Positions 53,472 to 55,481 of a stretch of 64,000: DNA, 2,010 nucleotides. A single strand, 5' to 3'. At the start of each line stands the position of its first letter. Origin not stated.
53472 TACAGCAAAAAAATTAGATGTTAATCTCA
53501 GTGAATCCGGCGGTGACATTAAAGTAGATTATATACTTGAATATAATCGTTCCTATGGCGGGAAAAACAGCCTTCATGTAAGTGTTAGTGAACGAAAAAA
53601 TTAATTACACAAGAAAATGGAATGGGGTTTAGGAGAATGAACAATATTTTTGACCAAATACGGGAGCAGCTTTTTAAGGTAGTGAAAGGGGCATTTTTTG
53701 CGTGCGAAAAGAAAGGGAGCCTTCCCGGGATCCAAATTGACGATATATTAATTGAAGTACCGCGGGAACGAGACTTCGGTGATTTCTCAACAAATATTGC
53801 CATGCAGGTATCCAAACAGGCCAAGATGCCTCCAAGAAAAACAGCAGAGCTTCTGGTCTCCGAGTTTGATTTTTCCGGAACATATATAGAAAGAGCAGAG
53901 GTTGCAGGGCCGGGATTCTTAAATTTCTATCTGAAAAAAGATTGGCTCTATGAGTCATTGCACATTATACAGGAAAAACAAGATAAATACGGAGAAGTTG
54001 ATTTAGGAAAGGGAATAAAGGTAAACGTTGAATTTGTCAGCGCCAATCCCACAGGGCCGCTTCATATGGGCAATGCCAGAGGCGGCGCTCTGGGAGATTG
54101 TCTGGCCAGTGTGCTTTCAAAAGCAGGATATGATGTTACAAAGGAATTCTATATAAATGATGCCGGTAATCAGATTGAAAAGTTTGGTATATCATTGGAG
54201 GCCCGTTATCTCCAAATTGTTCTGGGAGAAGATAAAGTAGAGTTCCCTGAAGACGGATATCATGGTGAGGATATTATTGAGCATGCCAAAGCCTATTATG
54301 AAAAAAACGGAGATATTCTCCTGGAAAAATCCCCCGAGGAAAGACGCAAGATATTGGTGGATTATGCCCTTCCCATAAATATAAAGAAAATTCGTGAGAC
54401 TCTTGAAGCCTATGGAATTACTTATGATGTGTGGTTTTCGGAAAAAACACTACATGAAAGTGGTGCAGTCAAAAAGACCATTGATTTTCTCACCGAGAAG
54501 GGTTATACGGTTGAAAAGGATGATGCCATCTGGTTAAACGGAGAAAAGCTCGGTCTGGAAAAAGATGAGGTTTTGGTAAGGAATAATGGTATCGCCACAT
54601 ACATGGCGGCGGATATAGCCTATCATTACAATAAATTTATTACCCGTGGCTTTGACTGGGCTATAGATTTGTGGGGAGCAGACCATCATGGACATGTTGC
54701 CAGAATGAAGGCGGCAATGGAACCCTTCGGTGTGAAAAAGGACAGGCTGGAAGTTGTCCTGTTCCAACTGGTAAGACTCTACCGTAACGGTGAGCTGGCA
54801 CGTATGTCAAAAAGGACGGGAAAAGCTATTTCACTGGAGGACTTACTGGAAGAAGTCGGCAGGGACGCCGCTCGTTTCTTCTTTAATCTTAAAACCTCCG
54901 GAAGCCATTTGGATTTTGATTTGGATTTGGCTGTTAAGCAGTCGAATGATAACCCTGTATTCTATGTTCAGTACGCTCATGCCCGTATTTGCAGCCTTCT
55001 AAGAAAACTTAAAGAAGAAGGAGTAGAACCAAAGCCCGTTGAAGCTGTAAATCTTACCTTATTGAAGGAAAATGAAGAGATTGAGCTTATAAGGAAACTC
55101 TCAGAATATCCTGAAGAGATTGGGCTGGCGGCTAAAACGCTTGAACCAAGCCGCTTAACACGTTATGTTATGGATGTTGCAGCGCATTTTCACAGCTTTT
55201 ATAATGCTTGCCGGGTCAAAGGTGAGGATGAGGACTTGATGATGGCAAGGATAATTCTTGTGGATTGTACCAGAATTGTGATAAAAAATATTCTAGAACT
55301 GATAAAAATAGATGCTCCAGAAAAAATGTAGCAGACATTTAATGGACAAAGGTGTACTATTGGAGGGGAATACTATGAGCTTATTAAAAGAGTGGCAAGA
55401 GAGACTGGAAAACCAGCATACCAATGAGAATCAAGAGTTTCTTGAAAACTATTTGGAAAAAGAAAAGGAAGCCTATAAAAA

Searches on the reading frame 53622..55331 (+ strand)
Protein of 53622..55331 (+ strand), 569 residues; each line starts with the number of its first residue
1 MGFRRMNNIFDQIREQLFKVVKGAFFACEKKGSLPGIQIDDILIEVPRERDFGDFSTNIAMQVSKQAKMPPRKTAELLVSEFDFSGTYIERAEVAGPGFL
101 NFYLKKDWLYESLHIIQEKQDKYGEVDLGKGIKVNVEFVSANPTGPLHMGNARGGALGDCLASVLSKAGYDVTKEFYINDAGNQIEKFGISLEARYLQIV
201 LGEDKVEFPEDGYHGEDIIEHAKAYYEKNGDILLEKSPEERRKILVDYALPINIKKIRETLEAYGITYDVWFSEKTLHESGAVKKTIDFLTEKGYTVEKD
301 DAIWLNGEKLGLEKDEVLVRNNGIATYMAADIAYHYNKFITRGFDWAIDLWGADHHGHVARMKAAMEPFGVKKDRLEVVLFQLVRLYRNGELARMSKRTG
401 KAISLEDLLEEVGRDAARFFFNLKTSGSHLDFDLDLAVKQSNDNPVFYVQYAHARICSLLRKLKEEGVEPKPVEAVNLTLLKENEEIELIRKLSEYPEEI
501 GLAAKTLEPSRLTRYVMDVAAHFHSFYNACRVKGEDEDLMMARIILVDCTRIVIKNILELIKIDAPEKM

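Call 91: search_protein_families(library=pfam, proteins=[window:53622-55331:+], max_evalue=0.001)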
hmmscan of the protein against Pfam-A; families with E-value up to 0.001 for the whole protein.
window:53622-55331:+ (569 aa): 5 families
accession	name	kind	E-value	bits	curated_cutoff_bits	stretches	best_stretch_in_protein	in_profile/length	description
PF05746.21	DALR_1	-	4e-36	124.1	22.3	1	449-569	1-117/117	DALR anticodon binding domain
PF03485.21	Arg_tRNA_synt_N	-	2.8e-20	73.2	21.5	1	13-104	3-85/85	Arginyl tRNA synthetase N terminal domain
PF00750.26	tRNA-synt_1d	-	1.1e-13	51.3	23.3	1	122-415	11-301/349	tRNA synthetases class I (R), catalytic domain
PF09334.17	tRNA-synt_1g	-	5.9e-05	22.4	20.1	0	391-443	324-377/391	tRNA synthetases class I (M)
PF01921.24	tRNA-synt_1f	-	0.00014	21.4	27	0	390-443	281-330/360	tRNA synthetases class I (K)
